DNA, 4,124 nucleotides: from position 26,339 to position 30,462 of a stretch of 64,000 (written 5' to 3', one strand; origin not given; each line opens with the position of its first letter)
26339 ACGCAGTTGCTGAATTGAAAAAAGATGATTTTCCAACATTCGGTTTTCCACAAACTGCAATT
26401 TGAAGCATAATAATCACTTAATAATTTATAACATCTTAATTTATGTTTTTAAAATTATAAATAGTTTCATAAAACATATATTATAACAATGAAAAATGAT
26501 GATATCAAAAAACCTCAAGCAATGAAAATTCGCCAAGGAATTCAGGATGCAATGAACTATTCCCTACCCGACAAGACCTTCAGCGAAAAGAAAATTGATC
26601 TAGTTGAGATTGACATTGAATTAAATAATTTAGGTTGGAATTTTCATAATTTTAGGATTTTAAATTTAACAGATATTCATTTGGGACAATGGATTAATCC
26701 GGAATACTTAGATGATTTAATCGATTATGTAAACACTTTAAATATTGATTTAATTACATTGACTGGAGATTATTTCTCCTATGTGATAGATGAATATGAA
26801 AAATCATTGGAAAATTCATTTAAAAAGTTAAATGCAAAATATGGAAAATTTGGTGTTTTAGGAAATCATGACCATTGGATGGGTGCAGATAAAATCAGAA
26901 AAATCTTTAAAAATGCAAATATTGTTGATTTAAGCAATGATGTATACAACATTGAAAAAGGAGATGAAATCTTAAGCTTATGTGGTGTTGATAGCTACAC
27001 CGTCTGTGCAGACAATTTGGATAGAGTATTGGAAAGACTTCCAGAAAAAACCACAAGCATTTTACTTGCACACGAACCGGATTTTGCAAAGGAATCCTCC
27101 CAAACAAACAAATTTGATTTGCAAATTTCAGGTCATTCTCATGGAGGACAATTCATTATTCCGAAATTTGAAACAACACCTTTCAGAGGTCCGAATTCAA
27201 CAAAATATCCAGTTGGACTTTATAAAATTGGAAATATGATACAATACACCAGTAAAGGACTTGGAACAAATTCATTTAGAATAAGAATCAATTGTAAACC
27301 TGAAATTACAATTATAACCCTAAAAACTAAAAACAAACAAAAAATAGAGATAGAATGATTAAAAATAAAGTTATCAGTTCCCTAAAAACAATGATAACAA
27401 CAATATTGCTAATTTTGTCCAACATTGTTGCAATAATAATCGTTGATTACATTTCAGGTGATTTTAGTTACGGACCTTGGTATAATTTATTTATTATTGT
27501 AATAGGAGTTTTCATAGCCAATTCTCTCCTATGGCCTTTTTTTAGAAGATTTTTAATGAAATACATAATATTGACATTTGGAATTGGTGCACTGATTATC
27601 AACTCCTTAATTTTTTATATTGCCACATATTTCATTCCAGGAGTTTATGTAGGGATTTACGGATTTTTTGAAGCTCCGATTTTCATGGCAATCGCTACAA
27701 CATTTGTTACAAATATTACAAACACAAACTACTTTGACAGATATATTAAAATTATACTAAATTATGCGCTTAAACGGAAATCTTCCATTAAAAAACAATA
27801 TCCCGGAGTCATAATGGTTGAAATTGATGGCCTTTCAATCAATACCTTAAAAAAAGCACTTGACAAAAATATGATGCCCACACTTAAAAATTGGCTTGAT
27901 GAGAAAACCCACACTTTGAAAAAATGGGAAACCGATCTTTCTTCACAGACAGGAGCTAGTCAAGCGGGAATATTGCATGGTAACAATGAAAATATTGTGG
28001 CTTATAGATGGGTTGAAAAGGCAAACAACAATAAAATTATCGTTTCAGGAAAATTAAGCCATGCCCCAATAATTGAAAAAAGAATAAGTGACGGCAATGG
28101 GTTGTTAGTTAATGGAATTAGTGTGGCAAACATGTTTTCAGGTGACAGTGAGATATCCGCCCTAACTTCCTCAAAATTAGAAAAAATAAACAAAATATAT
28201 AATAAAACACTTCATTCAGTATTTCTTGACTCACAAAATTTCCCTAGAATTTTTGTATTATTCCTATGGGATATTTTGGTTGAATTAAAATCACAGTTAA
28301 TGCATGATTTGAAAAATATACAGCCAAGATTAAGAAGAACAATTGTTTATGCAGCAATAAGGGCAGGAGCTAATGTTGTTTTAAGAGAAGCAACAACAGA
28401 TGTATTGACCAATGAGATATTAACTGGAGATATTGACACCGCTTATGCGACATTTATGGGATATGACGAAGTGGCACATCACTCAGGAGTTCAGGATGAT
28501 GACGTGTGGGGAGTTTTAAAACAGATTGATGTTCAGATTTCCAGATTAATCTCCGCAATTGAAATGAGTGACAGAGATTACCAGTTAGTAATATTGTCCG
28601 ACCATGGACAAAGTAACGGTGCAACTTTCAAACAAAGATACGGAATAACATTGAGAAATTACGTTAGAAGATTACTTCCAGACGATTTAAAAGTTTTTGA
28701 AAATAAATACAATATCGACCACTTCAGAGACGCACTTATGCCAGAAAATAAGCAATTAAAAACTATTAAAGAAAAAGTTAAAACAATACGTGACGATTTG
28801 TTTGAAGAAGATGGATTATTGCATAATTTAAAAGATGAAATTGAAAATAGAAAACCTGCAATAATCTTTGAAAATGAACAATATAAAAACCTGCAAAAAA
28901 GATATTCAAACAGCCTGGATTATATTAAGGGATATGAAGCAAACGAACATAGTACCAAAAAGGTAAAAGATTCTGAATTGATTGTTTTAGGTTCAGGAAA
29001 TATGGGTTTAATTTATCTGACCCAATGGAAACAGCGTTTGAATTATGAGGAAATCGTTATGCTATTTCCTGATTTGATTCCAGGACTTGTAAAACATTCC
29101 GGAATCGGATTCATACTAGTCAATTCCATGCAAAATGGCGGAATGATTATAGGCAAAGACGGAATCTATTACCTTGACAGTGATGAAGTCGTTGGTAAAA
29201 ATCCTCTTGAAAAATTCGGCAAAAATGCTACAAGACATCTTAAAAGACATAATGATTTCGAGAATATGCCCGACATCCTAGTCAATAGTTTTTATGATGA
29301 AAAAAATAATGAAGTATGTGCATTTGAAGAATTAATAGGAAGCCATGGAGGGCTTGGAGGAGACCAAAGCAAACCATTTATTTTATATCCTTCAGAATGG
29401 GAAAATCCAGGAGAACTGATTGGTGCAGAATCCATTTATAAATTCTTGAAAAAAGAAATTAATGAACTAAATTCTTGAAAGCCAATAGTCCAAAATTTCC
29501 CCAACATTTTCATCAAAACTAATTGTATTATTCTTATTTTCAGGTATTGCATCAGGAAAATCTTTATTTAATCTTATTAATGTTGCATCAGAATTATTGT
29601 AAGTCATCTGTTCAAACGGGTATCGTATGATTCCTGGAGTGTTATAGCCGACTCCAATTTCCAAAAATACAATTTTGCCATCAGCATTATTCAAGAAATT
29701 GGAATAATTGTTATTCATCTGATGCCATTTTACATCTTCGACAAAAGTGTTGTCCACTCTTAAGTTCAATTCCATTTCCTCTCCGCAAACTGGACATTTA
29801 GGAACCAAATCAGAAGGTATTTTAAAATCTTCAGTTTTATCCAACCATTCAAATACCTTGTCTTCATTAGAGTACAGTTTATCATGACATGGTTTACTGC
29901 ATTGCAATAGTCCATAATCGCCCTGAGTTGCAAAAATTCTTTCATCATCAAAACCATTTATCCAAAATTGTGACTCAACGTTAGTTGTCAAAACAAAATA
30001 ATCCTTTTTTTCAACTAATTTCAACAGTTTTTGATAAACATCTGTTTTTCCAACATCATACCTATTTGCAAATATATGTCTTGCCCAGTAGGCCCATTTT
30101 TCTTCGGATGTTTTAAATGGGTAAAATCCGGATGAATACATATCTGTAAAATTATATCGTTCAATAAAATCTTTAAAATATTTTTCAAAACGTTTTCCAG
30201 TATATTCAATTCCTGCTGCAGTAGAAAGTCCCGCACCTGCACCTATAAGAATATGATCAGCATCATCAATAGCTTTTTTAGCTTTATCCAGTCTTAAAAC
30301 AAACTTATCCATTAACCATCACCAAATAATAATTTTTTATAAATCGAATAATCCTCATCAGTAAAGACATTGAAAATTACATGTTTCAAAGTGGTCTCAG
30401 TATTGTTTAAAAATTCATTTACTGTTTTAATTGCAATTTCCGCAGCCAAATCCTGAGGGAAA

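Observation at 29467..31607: Minimal SirTM-Zn-macrodomain ADP-ribosylation switch in a methanogen, lacking its known target and facing a Cys-bearing HxlR regulator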

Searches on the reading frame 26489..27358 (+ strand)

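Call 3: search_protein_families(library=pfam, proteins=[window:26489-27358:+], max_evalue=0.01)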
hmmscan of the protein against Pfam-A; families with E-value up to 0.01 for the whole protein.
window:26489-27358:+ (289 aa): 1 family
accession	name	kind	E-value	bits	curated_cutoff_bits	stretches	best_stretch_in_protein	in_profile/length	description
PF00149.33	Metallophos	-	2e-14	54.9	21.5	1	55-219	1-190/191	Calcineurin-like phosphoesterase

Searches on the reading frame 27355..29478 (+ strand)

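Call 3: search_protein_families(library=pfam, proteins=[window:27355-29478:+], max_evalue=0.01)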
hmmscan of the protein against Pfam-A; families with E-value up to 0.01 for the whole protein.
window:27355-29478:+ (707 aa): 3 families
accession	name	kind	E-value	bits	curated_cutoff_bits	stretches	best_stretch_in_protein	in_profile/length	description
PF01663.27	Phosphodiest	-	2.2e-13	50.9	23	1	152-477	1-281/342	Type I phosphodiesterase / nucleotide pyrophosphatase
PF04020.18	Phage_holin_4_2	-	3.2e-09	37.8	28.8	1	16-118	3-102/105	Mycobacterial 4 TMS phage holin, superfamily IV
PF01676.23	Metalloenzyme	-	0.0002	21.4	24.3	1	345-419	132-202/252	Metalloenzyme superfamily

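Call 76: search_protein_families(library=ncbifam, proteins=[window:27355-29478:+], max_evalue=0.00001)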
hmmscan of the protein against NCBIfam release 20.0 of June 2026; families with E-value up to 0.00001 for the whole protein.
window:27355-29478:+ (707 aa): 0 families

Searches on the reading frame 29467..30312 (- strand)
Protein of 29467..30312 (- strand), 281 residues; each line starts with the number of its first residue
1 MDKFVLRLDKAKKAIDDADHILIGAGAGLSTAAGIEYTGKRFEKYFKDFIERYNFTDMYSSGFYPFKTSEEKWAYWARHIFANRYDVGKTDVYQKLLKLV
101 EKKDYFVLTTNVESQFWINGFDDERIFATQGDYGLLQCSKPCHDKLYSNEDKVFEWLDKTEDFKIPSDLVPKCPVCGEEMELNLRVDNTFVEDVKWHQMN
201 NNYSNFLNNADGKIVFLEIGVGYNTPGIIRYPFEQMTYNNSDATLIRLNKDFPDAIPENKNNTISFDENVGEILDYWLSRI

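Call 3: search_protein_families(library=pfam, proteins=[window:29467-30312:-], max_evalue=0.01)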
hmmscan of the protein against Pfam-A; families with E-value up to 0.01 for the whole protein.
window:29467-30312:- (281 aa): 0 families

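Call 4: search_protein_families(library=ncbifam, proteins=[window:29467-30312:-], max_evalue=0.01)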
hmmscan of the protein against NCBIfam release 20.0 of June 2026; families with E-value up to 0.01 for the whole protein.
window:29467-30312:- (281 aa): 2 families
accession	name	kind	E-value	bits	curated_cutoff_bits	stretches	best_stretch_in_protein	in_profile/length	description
NF001753.0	PRK00481.1-3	subfamily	0.00021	20.4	243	1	8-179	3-158/252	NAD-dependent protein deacylase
NF001754.0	PRK00481.1-4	equivalog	0.0072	15.5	252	0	9-115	6-109/244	NAD-dependent protein deacylase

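Call 5: search_solved_structures(query=window:29467-30312:-, max_evalue=1, show_alignments=2)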
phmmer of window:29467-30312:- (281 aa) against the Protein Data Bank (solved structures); distinct sequences matched with E-value up to 1: 2.
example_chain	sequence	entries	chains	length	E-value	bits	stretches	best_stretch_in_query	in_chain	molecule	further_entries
5a3a_A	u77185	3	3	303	1.2e-58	201.9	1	8-271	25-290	SIR2 FAMILY PROTEIN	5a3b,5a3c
8rsn_A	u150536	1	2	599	9e-27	97.3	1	9-250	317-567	ADP-ribose 1''-phosphate phosphatase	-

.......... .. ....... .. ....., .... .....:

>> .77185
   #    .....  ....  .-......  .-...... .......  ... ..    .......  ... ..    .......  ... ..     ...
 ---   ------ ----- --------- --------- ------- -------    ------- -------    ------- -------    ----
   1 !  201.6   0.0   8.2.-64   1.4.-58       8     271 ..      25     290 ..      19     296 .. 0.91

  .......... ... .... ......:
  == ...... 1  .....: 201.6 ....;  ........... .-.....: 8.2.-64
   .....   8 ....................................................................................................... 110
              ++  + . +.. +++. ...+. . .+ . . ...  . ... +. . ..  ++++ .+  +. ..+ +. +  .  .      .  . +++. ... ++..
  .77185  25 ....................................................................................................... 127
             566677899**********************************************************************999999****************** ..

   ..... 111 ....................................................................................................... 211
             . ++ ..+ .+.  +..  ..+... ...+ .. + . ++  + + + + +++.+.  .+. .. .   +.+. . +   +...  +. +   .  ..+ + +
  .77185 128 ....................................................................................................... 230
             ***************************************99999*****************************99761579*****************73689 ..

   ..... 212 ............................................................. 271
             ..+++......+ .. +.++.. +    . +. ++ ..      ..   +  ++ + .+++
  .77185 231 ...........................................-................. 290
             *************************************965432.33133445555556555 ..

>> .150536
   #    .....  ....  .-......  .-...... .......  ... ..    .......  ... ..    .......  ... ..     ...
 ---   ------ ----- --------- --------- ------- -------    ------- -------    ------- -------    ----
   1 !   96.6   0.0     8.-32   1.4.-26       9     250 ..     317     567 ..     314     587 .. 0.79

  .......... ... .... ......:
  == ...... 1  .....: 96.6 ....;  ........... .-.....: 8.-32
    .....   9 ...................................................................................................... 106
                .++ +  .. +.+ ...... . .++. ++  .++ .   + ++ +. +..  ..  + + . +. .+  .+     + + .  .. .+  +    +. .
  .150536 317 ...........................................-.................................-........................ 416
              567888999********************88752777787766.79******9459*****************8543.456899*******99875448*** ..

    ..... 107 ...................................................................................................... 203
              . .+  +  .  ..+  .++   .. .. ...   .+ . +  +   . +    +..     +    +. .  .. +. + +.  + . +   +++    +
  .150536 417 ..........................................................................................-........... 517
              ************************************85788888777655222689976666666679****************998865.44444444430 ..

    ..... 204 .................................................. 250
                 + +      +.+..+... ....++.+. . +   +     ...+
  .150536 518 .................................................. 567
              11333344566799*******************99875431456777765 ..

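Call 32: find_homologous_proteins(query=window:29467-30312:-, max_evalue=1e-10)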
Query window:29467-30312:- (281 aa): 8000 proteins with E <= 1e-10 among 8000 candidates; the best 120 are listed.
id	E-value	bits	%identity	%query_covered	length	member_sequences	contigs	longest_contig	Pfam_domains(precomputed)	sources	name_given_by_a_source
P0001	1.7e-192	656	100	100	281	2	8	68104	-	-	-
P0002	3.8e-167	573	86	100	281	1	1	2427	-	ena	-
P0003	6.2e-167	572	86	100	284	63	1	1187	-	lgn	-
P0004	8.2e-167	572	86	100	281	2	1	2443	-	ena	-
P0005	8.3e-167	572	86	100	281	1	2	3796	-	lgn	-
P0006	2.8e-166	570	87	100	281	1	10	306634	-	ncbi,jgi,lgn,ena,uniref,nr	ncbi:hypothetical protein [uncultured Methanobrevibacter sp.]|jgi:NAD-dependent SIR2 family protein 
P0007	4.3e-166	569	86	100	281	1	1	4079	-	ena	-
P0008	4.5e-166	569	86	100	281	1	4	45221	-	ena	-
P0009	5.4e-166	569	86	100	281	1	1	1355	-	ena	-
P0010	5.9e-166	569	86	100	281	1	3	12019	-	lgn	-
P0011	6.1e-166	569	86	100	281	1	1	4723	-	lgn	-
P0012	6.3e-166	569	86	100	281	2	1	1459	-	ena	-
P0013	6.7e-166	569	86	100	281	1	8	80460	-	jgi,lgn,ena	-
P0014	8.3e-166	568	86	100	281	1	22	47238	-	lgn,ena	-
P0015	1.4e-165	568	86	100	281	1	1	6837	-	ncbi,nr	ncbi:MAG: hypothetical protein UHW60_00030 [Methanobrevibacter sp.]|nr:hypothetical protein [Methano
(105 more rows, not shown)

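Call 53: search_protein_families(library=padloc, proteins=[window:29467-30312:-], max_evalue=0.01)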
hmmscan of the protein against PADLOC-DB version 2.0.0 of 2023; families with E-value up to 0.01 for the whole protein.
window:29467-30312:- (281 aa): 0 families

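Call 68: search_dna_similar(query=window:29467-30312:-, collection=phages, mode=protein, max_evalue=0.00001, max_rows=10)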
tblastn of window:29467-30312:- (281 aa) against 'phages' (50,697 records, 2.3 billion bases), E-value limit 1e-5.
Records with a match: 4; places in all: 4; records where one place covers at least 80% of the query: 2.
Best place of each record, by identity: <60% 4.
By first word of the organism name: Staphylococcus 2; Bacteriophage 2.
By host as written in the record: Staphylococcus aureus 2; - 2.
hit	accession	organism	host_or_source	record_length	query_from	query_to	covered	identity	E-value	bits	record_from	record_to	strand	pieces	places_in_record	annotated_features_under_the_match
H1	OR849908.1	Staphylococcus phage SA 1298 Kay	Staphylococcus aureus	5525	24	278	91%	36.5%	2e-51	186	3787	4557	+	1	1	record has no annotation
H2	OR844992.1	Staphylococcus phage SA 1306 Kay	Staphylococcus aureus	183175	24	278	91%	36.5%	2e-51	186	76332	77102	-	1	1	record has no annotation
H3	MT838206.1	Bacteriophage sp.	human fecal samples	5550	24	119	34%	43.9%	4e-17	87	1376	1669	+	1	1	record has no annotation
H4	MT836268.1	Bacteriophage sp.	human fecal samples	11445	196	281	31%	38.9%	1e-7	58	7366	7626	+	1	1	record has no annotation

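Call 69: search_dna_similar(query=window:29467-30312:-, collection=plasmids, mode=protein, max_evalue=0.00001, max_rows=15)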
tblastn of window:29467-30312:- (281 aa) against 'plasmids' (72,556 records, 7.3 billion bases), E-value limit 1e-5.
Records with a match: 35; places in all: 49; records where one place covers at least 80% of the query: 23.
Best place of each record, by identity: <60% 35.
By first word of the organism name: Lactiplantibacillus 10; Vibrio 5; Streptomyces 2; Levilactobacillus 2; Burkholderia 2; Niallia 1; Roseburia 1; Treponema 1; Enterococcus 1; Subdoligranulum 1; and 9 more.
By predicted mobility (MOB-suite, as given by PLSDB): non-mobilizable 20; mobilizable 12; conjugative 3.
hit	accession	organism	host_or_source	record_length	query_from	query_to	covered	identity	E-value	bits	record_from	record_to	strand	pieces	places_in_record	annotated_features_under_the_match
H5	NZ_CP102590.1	Niallia taxi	-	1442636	35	274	85%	55.2%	7e-84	281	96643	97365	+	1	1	none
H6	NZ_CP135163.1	Roseburia sp. 831b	Sus scrofa domesticus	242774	24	281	92%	50.2%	2e-79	268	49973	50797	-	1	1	Sir2 silent information regulator family NAD-dependent deacetylase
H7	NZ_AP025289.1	Treponema saccharophilum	-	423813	24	274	89%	51.5%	5e-80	270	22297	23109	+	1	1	hypothetical protein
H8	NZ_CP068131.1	Enterococcus casseliflavus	-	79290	24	274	89%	50.0%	2e-80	271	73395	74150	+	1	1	Sir2 silent information regulator family NAD-dependent deacetylase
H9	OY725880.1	Subdoligranulum variabile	-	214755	24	279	91%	48.5%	2e-78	265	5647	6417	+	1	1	none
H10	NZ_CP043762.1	Paenibacillus sp. 37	whole organism,rhizosphere of Abies ...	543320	24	275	90%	36.9%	5e-42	160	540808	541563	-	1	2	NAD-dependent protein deacetylase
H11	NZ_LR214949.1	Mesomycoplasma hyorhinis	Uninoculated HEP-2 tissue culture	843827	24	275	90%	36.6%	6e-47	174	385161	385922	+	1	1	deacetylase SIR2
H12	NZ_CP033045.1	Mesobacillus foraminis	cell culture,Red Sea lagoons-Mangrove ...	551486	24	275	90%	35.9%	3e-45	170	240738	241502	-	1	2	Sir2 family NAD-dependent protein deacetylase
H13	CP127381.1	Aerococcus tenax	Homo sapiens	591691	24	274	89%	36.0%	4e-48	178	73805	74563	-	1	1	deacetylase SIR2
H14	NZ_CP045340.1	Vibrio sp. THAF190c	pure culture,Surface of a polyethylene ...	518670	24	279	91%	31.1%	6e-34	137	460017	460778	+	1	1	NAD-dependent protein deacetylase of SIR2 family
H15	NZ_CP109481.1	Streptomyces sp. NBC_01450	-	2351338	41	275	84%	32.4%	4e-35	140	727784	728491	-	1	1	none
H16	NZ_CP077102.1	Lactiplantibacillus pentosus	-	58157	24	274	89%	29.3%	5e-24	108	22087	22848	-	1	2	Sir2 silent information regulator family NAD-dependent deacetylase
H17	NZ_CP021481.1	Levilactobacillus brevis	cell culture,food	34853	24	274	89%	29.0%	2e-23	106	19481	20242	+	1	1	Sir2 silent information regulator family NAD-dependent deacetylase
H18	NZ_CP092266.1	Levilactobacillus brevis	Fermented vegetables,Yeshanjun pickle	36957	24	274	89%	29.0%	6e-23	105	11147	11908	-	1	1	Sir2 silent information regulator family NAD-dependent deacetylase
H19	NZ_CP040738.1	Companilactobacillus futsaii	cell culture,futsai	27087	24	249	80%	31.6%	2e-24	109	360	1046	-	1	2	Sir2 silent information regulator family NAD-dependent deacetylase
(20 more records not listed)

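Call 70: get_annotated_region(hit=H8, flank=5000)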
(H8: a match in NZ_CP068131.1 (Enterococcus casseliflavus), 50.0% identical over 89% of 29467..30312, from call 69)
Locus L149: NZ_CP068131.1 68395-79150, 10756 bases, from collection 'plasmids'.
description: Enterococcus casseliflavus strain FDAARGOS_1120 plasmid unnamed1, complete sequence
organism: Enterococcus casseliflavus (NCBI taxid 37734)
taxonomy: Bacteria; Bacillota; Bacilli; Lactobacillales; Enterococcaceae; Enterococcus; Enterococcus casseliflavus
host: -; source: -; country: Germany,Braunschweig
typing (MOB-suite, as given by PLSDB): non-mobilizable; replicon rep_cluster_183
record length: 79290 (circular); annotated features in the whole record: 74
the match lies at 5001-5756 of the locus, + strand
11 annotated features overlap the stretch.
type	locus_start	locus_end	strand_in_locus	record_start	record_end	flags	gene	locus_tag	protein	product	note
CDS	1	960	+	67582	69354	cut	-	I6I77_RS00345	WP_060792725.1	beta-glucoside-specific PTS transporter subunit IIABC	GO:0015759 - beta-glucoside transport [Evidence IEA]; GO:0009401 - phosphoenolpyruvate-dependent sugar ...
CDS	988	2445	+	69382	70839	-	-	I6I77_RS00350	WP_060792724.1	6-phospho-beta-glucosidase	GO:0005975 - carbohydrate metabolic process [Evidence IEA]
CDS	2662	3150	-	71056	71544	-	-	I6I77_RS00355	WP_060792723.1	Rrf2 family transcriptional regulator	-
CDS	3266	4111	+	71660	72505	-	-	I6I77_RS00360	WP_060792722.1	SDR family oxidoreductase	-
CDS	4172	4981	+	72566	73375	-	-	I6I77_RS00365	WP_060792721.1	protein-ADP-ribose hydrolase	-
CDS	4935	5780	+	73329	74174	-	-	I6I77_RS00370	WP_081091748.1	Sir2 silent information regulator family NAD-dependent deacetylase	-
CDS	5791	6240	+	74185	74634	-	-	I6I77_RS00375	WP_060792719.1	pyridoxamine 5'-phosphate oxidase family protein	-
CDS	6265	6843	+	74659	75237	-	-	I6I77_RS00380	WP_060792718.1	NUDIX hydrolase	-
CDS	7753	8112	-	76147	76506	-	-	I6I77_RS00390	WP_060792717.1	helix-turn-helix domain-containing protein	-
CDS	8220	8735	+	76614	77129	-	-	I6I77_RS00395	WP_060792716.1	NAD(P)H-dependent oxidoreductase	-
CDS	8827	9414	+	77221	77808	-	-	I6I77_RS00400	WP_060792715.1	DUF1349 domain-containing protein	-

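Call 71: get_annotated_region(hit=H6, flank=5000)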
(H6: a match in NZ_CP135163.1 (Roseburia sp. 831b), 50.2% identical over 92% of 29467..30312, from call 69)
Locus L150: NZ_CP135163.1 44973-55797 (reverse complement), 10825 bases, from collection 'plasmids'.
description: Roseburia sp. 831b plasmid p_831b_unnamed1, complete sequence
organism: Roseburia sp. 831b (NCBI taxid 1261635)
taxonomy: Bacteria; Bacillota; Clostridia; Lachnospirales; Lachnospiraceae; Roseburia; Roseburia sp. 831b
host: -; source: Sus scrofa domesticus; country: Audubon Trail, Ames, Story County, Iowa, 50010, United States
typing (MOB-suite, as given by PLSDB): non-mobilizable
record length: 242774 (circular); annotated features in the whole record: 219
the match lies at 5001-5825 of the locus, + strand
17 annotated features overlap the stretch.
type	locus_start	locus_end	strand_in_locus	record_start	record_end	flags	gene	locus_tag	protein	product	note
CDS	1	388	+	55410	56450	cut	-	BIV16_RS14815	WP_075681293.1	MFS transporter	GO:0055085 - transmembrane transport [Evidence IEA]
CDS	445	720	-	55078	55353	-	-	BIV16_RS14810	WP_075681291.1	DUF2442 domain-containing protein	-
CDS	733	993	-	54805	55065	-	-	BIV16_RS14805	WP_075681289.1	DUF4160 domain-containing protein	-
CDS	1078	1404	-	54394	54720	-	-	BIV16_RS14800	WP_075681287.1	helix-turn-helix domain-containing protein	-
CDS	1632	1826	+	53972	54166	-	acgA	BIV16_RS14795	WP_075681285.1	ACGX-repeat peptide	-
CDS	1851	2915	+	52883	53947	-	acgM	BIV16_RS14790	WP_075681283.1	radical SAM/SPASM domain protein, ACGX system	-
CDS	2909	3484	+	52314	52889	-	-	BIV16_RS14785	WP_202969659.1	nitroreductase family protein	-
CDS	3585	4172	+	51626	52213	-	-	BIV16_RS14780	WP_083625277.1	4Fe-4S binding protein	-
CDS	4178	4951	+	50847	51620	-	-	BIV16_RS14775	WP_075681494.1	protein-ADP-ribose hydrolase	-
CDS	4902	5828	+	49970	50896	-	-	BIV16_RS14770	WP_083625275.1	Sir2 silent information regulator family NAD-dependent deacetylase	-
CDS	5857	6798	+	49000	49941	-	-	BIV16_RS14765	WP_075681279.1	DUF1848 domain-containing protein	-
CDS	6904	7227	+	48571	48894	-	-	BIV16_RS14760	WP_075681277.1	type II toxin-antitoxin system Phd/YefM family antitoxin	-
CDS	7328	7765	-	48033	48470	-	-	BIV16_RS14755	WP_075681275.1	MerR family transcriptional regulator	GO:0006355 - regulation of DNA-templated transcription [Evidence IEA]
CDS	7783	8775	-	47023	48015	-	-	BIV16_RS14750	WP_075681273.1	aldo/keto reductase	-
CDS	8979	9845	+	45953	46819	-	-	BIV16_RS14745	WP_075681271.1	radical SAM protein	-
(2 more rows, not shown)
